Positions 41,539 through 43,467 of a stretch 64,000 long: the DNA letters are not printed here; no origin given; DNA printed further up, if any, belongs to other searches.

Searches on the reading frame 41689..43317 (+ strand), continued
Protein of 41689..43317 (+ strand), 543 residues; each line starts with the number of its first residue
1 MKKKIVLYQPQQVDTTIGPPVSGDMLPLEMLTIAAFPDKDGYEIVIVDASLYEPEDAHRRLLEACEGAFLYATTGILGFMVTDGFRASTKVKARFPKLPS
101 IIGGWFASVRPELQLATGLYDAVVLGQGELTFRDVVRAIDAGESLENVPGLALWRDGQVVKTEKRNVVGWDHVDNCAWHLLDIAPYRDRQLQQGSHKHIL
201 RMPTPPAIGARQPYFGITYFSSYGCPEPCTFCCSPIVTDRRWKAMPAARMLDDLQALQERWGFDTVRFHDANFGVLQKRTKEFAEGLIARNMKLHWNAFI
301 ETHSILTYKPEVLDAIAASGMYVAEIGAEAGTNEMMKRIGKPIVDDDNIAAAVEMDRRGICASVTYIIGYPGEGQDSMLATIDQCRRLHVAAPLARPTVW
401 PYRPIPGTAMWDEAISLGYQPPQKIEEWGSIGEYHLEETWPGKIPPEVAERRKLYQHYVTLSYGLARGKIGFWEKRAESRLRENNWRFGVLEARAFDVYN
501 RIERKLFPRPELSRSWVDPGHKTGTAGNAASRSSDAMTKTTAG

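Call 33: fold_search(model_id=the predicted structure, library=pdb)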
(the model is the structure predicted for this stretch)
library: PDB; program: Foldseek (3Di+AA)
matches with E <= 10: 1830; with E <= 0.001: 24
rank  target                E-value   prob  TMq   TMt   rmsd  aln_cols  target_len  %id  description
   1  6wte_A                5.9e-18  1.00  0.56  0.54   9.5       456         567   19  Structure of radical S-adenosylmethionine methyltransferase, TsrM, from Kitasatospora setae with cobalamin and [4Fe-4S (released 2020-12-23)
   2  6wte_B                2.6e-17  1.00  0.60  0.61   8.6       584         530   16  Structure of radical S-adenosylmethionine methyltransferase, TsrM, from Kitasatospora setae with cobalamin and [4Fe-4S (released 2020-12-23)
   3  6wtf_A                2.9e-17  1.00  0.56  0.56   8.9       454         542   18  Structure of radical S-adenosylmethionine methyltransferase, TsrM, from Kitasatospora setae with tryptophan substrate  (released 2020-12-23)
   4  5ul3                  1.1e-16  1.00  0.57  0.43   9.7       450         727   18  Structure of Cobalamin-dependent S-adenosylmethionine radical enzyme OxsB with aqua-cobalamin bound (released 2017-04-19)
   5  6wtf_B                1.2e-16  1.00  0.55  0.56   8.0       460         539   18  Structure of radical S-adenosylmethionine methyltransferase, TsrM, from Kitasatospora setae with tryptophan substrate  (released 2020-12-23)
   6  5ul4                  3.3e-16  1.00  0.57  0.44  16.0       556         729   17  Structure of Cobalamin-dependent S-adenosylmethionine radical enzyme OxsB with aqua-cobalamin and S-adenosylmethionine b (released 2017-04-19)
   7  6fd2_A                7.5e-16  1.00  0.63  0.73   5.2       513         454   18  Radical SAM 1,2-diol dehydratase AprD4 in complex with its substrate paromamine (released 2018-01-17)
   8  6fd2_B                7.5e-16  1.00  0.61  0.72   5.4       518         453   18  Radical SAM 1,2-diol dehydratase AprD4 in complex with its substrate paromamine (released 2018-01-17)
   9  9n1d                  9.3e-16  1.00  0.58  0.51   5.8       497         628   16  Crystal structure of CysS from Corallococcus sp. CA054B with 5'-deoxyadenosine and methionine bound (released 2026-01-28)
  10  7kdx_A                1.5e-15  1.00  0.58  0.49   8.1       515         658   16  Crystal structure of Streptomyces tokunonesis TokK with hydroxycobalamin, 5'-deoxyadenosine, and methionine (released 2022-01-12)
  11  5ul2                  5.7e-15  1.00  0.56  0.42   9.9       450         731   19  Structure of Apo, SeMet-labeled Cobalamin-dependent S-adenosylmethionine radical enzyme OxsB (released 2017-04-19)
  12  9ccb                  7.5e-15  1.00  0.56  0.71   6.2       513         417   17  X-ray crystal structure of methyl-coenzyme M reductase glutamine methylase (MgmA) from Methanothermobacter marburgensis  (released 2025-01-01)
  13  9a6d_A                5.0e-10  1.00  0.47  0.56   9.4       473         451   12  Integrative model of MTAB-YVFG by crosslinking MS and deep learning (released 2024-09-18)
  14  6xig_B                6.1e-06  1.00  0.29  0.40   4.3       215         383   13  X-ray crystal structure of MqnE from Pedobacter heparinus (released 2020-07-15)
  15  8vcw                  1.1e-05  1.00  0.26  0.40   7.9       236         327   17  X-Ray Crystal Structure of the biotin synthase from B. obeum (released 2024-01-24)
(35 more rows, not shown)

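Call 43: search_protein_representatives(protein=window:41689-43317:+)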
Query: 543 residues. Proteins with E-value up to 0.001 (for the whole library): 26507; up to 1e-10: 10005; up to 1e-30: 518. The best 150 are listed.
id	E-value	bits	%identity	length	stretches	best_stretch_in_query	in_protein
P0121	9.1e-183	625.0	53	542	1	2-520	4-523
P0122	1.6e-180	617.6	53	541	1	2-516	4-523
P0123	1.7e-176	604.2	65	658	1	2-448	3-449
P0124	2.9e-124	431.8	45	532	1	2-503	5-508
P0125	3.2e-109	382.2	40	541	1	1-512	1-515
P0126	6.3e-102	358.1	41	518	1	3-455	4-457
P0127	5.3e-99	348.5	47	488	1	2-351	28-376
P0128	1.6e-97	343.6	52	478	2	117-385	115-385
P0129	3.5e-96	339.2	43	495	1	4-493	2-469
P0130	4.3e-85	302.5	49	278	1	238-510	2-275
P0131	3.2e-80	286.4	37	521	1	4-432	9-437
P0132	5.2e-80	285.8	36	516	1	3-438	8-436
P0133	5.4e-78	279.1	44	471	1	132-458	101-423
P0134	3.6e-74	266.5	43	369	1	182-468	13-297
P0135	1.4e-73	264.6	36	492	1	26-431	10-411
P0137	1.0e-72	261.7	33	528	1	3-474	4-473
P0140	1.6e-67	244.5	35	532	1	2-413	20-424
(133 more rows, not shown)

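Call 45: search_protein_families(library=ncbifam, alignment_id=A2, max_evalue=1e-20)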
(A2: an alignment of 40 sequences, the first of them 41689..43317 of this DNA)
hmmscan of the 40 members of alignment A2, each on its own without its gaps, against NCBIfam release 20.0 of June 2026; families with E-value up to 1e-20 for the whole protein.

A. member 1, window:41689-43317:+ (543 aa): 4 families
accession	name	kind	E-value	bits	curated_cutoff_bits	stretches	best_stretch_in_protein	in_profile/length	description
TIGR04072.2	rSAM_ladder_B12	equivalog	4.2e-24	85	360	1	223-392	187-353/443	lipid biosynthesis B12-binding/radical SAM protein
NF050148.1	rSAM_ApyD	equivalog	1.6e-22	79.7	750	0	223-414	206-393/645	RiPP biosynthesis radical SAM protein ApyD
TIGR03471.1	HpnJ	equivalog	1.4e-21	76.9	577.6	1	85-424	85-397/472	hopanoid biosynthesis associated radical SAM protein HpnJ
NF038361.1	rSAM_Sden_1168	equivalog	2e-21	76.2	575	1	91-418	164-477/560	Sden_1168 family B12-binding radical SAM P-methyltransferase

B. families by the number of members that match (of 40 scanned): 16 families
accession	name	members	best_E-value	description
TIGR03471.1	HpnJ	39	3.9e-43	hopanoid biosynthesis associated radical SAM protein HpnJ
TIGR02026.1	BchE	38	6.6e-50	magnesium-protoporphyrin IX monomethyl ester anaerobic oxidative cyclase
NF050148.1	rSAM_ApyD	35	2.6e-50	RiPP biosynthesis radical SAM protein ApyD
TIGR04479.1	bcpD_PhpK_rSAM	33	1.1e-39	PhpK family radical SAM P-methyltransferase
TIGR04072.2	rSAM_ladder_B12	32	1.8e-36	lipid biosynthesis B12-binding/radical SAM protein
NF038361.1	rSAM_Sden_1168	31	9.6e-37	Sden_1168 family B12-binding radical SAM P-methyltransferase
TIGR04385.1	B12_rSAM_cofa1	27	1.5e-35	B12 lower ligand biosynthesis radical SAM protein BzaD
TIGR04013.1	B12_SAM_MJ_1487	26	1.8e-34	TIGR04013 family B12-binding domain/radical SAM domain-containing protein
TIGR04367.1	HpnR_B12_rSAM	16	1.2e-27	hopanoid C-3 methylase HpnR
TIGR04014.1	B12_SAM_MJ_0865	15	2.2e-33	methyl-coenzyme M reductase glutamine C-methyltransferase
TIGR03975.1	rSAM_ocin_1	13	4.8e-28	RiPP maturation radical SAM C-methyltransferase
NF033070.1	rSAM_AprD4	7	3.6e-24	AprD4 family radical SAM diol-dehydratase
NF040546.1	rSAM_CUAEP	6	2.1e-30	CUAEP/CCAEP-tail radical SAM (seleno)protein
NF040542.1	rSAM_RCCLKC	4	1.6e-27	arsinothricin biosynthesis radical SAM protein ArsL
NF033712.0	B12_rSAM_KedN5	1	4.3e-24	KedN5 family methylcobalamin-dependent radical SAM C-methyltransferase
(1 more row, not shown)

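Call 46: list_cluster_members(proteins=[P0121, P0122, P0124, P0125, P0126, P0129, P0131, P0132, P0137, P0140])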
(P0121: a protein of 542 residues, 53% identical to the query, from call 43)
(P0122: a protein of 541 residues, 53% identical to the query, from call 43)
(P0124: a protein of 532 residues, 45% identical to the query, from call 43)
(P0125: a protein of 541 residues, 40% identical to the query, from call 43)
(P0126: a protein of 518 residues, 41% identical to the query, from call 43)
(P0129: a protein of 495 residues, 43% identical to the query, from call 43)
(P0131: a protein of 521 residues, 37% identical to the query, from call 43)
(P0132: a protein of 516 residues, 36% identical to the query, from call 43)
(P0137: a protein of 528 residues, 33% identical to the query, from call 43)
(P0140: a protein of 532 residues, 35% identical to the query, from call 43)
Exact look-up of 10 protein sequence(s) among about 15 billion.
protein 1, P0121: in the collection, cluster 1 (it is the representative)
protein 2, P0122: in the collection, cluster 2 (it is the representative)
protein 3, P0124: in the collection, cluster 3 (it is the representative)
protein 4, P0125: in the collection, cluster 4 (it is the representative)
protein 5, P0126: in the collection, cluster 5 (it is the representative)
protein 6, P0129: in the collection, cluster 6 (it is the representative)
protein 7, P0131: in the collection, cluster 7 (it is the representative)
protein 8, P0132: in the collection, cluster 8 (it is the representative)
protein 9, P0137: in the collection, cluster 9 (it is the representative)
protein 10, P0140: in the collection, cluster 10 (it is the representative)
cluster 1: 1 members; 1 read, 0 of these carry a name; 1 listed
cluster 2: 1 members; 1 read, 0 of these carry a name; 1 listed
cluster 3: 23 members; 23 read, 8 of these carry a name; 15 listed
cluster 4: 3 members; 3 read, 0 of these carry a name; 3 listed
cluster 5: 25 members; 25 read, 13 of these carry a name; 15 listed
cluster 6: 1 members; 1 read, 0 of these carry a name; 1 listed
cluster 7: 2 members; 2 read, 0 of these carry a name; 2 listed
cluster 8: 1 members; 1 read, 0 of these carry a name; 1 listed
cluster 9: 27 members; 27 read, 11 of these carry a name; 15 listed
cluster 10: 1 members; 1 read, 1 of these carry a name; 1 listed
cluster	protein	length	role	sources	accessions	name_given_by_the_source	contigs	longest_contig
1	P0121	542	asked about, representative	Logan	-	-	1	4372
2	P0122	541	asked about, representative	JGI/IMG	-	-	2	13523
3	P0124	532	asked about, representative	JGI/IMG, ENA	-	-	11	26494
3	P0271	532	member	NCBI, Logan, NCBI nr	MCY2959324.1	MAG: radical SAM protein [Planctomycetota bacterium] | radical SAM protein [Planctomycetota bacterium]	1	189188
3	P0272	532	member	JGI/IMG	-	radical SAM superfamily enzyme YgiQ (UPF0313 family)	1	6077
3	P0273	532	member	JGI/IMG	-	radical SAM superfamily enzyme YgiQ (UPF0313 family)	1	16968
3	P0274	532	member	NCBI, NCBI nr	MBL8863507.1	MAG: B12-binding domain-containing radical SAM protein [Planctomycetes bacterium] | B12-binding domain-containing radical SAM protein [Planctomycetota bacterium]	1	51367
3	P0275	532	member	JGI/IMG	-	radical SAM superfamily enzyme YgiQ (UPF0313 family)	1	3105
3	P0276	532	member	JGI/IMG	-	radical SAM superfamily enzyme YgiQ (UPF0313 family)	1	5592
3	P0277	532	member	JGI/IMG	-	radical SAM superfamily enzyme YgiQ (UPF0313 family)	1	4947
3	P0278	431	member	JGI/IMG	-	radical SAM superfamily enzyme YgiQ (UPF0313 family)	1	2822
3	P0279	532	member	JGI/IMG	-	-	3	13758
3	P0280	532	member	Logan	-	-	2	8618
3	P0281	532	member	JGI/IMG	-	-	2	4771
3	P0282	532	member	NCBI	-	-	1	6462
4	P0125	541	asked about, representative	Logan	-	-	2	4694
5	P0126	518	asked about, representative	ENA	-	-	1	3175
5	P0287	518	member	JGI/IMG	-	anaerobic magnesium-protoporphyrin IX monomethyl ester cyclase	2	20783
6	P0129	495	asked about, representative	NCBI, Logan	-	-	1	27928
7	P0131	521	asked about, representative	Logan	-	-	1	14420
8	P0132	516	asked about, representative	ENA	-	-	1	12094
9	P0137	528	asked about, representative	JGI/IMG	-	anaerobic magnesium-protoporphyrin IX monomethyl ester cyclase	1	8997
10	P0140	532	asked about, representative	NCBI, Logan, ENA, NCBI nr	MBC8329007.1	MAG: B12-binding domain-containing radical SAM protein [Planctomycetes bacterium] | B12-binding domain-containing radical SAM protein [Planctomycetota bacterium]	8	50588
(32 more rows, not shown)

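Call 47: find_encoding_contigs(protein=P0271, flank=8000, max_places=2)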
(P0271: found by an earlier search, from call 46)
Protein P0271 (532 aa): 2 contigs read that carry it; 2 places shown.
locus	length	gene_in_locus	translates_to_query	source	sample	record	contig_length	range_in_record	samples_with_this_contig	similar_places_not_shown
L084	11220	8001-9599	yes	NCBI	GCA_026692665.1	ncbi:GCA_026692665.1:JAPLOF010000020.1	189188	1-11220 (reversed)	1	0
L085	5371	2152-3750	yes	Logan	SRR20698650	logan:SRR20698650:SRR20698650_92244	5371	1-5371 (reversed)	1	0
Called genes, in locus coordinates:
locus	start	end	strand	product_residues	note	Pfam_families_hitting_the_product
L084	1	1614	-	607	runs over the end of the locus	PF00664:ABC_membrane, PF00005:ABC_tran, PF02463:SMC_N, PF13555:AAA_29 (weak)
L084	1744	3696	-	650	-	-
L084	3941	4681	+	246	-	-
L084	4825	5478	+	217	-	-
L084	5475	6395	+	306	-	PF13646:HEAT_2 (weak)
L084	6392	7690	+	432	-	-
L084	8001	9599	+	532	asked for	PF02310:B12-binding, PF04055:Radical_SAM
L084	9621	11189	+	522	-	PF02310:B12-binding, PF04055:Radical_SAM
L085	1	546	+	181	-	?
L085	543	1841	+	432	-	-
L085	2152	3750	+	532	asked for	PF02310:B12-binding, PF04055:Radical_SAM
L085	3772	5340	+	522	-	PF02310:B12-binding, PF04055:Radical_SAM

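Call 48: find_encoding_contigs(protein=P0140, flank=8000, max_places=2)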
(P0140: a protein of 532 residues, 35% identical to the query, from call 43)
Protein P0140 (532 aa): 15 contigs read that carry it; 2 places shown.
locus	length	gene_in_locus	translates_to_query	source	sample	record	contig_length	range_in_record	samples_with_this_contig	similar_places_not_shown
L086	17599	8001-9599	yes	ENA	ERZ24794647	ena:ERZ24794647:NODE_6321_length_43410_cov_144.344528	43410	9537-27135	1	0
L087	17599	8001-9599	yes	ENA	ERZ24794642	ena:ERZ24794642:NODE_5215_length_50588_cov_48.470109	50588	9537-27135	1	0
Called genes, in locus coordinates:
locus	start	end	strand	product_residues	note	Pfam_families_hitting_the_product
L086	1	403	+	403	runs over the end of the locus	-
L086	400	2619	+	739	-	PF01841:Transglut_core, PF13559:DUF4129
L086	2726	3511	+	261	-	-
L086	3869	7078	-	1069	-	PF00932:LTD, PF13287:Fn3_assoc (weak), PF13290:CHB_HEX_C_1, PF08757:CotH, PF00932:LTD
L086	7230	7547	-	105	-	-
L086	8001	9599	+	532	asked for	PF02310:B12-binding, PF04055:Radical_SAM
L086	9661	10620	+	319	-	-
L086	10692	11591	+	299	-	-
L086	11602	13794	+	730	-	PF04187:Cofac_haem_bdg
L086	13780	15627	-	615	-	-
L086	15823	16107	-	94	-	PF00076:RRM_1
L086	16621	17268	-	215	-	PF01081:Aldolase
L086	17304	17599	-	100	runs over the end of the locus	-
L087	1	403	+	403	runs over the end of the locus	-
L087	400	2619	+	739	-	PF01841:Transglut_core, PF13559:DUF4129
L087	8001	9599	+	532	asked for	PF02310:B12-binding, PF04055:Radical_SAM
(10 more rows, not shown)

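Call 54: search_protein_families(library=pfam, proteins=[L004:9979-11694:-, L001:1690-2505:-], max_evalue=0.001)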
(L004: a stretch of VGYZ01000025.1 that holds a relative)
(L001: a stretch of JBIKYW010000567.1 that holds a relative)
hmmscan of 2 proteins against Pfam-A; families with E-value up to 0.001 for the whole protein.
L004:9979-11694:- (572 aa): 0 families

L001:1690-2505:- (272 aa): 1 family
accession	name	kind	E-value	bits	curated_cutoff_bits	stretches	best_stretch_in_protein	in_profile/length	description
PF01757.29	Acyl_transf_3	-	5.3e-14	52.5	31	1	27-259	118-323/326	Acyltransferase domain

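Call 57: find_encoding_contigs(protein=P0122, flank=8000, max_places=2)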
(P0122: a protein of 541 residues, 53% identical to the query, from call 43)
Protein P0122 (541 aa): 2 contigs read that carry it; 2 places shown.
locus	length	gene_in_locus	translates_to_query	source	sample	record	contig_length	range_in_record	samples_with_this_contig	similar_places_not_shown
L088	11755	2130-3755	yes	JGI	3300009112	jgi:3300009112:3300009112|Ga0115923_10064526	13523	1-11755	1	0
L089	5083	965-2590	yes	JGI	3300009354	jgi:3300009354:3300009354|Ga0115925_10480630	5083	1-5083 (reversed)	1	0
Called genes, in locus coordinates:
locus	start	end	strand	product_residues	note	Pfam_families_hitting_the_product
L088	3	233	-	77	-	?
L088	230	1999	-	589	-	PF02786:CPSase_L_D2 (faint), PF15632:ATPgrasp_Ter, PF01451:LMWPc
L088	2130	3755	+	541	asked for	PF02310:B12-binding (weak), PF04055:Radical_SAM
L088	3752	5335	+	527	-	PF02310:B12-binding (weak), PF04055:Radical_SAM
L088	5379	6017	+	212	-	-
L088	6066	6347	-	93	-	-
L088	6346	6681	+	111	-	-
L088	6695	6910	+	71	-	-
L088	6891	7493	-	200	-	PF09348:DUF1990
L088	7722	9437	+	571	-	PF26549:Tricorn_N (faint), PF07676:PD40 (faint)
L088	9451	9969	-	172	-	-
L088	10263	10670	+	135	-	-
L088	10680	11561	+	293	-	-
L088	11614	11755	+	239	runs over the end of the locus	PF00440:TetR_N, PF17931:TetR_C_23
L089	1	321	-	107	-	?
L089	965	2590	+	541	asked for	PF02310:B12-binding (weak), PF04055:Radical_SAM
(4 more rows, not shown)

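Call 58: find_encoding_contigs(protein=P0129, flank=8000, max_places=2)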
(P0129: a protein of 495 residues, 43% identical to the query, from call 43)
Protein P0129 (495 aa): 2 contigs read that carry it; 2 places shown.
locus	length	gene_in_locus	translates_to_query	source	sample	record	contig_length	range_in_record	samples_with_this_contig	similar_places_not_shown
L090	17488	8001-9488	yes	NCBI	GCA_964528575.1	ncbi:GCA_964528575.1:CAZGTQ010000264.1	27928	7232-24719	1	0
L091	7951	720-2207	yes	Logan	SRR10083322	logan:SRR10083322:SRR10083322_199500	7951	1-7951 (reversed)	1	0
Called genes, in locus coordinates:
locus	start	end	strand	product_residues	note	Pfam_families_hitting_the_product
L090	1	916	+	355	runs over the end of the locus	-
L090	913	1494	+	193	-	-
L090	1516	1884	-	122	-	PF12852:Cupin_6 (weak), PF00190:Cupin_1 (weak), PF07883:Cupin_2, PF05899:Cupin_3 (faint)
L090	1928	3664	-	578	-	PF01145:Band_7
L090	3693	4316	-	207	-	-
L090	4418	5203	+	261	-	PF09335:VTT_dom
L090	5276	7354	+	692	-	PF03030:H_PPase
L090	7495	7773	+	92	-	PF02410:RsfS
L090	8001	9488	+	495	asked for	PF02310:B12-binding (weak), PF04055:Radical_SAM (weak)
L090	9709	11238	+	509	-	-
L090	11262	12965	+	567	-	PF02366:PMT (weak), PF13231:PMT_2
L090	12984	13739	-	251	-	PF13482:RNase_H_2, PF10108:DNA_pol_B_exo2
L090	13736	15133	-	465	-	PF01663:Phosphodiest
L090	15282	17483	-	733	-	PF00413:Peptidase_M10, PF13620:CarboxypepD_reg, PF01833:TIG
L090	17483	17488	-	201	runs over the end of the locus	-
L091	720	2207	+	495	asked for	PF02310:B12-binding (weak), PF04055:Radical_SAM (weak)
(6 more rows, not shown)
